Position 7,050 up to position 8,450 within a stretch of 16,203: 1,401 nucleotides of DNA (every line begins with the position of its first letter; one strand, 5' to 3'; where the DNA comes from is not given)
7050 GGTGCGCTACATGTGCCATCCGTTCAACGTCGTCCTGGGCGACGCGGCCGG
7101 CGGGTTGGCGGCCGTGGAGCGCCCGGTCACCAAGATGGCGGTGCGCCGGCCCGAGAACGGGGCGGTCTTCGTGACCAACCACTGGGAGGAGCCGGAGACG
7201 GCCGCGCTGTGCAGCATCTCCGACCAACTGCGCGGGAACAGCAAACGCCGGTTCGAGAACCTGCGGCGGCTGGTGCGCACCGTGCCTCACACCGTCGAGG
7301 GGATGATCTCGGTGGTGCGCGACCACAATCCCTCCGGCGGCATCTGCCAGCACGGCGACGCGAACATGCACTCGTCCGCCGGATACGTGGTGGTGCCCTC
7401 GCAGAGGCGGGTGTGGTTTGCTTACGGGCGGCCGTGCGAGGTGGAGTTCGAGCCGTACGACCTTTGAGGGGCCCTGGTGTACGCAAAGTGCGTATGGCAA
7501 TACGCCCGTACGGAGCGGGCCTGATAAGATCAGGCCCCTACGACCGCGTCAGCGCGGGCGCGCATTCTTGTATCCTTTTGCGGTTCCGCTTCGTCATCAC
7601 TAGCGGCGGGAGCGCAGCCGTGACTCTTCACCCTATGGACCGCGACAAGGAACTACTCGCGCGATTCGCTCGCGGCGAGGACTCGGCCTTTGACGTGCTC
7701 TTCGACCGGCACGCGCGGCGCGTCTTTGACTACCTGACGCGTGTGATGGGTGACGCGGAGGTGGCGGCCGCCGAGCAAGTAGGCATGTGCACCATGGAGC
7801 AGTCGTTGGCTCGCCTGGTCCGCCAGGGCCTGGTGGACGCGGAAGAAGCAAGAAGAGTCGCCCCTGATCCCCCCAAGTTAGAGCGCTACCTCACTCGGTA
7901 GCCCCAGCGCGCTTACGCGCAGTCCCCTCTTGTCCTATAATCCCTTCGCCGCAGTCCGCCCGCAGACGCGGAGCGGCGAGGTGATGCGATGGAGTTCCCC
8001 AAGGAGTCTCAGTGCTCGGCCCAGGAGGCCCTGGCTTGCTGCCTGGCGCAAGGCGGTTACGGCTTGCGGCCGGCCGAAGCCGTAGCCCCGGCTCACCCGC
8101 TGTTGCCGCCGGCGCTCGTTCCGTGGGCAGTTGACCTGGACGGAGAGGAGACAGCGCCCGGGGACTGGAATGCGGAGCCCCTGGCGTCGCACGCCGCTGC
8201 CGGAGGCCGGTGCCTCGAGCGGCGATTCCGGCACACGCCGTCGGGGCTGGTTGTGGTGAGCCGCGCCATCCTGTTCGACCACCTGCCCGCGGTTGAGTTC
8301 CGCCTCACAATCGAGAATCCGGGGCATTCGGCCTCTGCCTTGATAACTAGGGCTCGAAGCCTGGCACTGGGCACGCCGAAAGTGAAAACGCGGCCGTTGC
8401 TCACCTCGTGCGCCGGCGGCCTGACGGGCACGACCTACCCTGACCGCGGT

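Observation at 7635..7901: Chimeric 88-codon ORF joining an ECF sigma N-terminus to a PilT-type ATPase C-terminus is a rearrangement scar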

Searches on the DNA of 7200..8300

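Call 16: search_rna_families(source=window, start=7200, end=8300, threshold=evalue, max_evalue=1)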
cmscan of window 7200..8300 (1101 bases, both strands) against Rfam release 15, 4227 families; matches with E-value up to 1: 1.
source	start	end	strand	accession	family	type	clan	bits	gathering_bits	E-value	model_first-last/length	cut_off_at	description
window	7277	7358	-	RF03209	MIR9657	Gene; miRNA;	-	22.3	53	0.8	1-85/85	no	MIR9657 microRNA precursor family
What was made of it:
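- Tried and rejected: Nothing credible (call 16).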
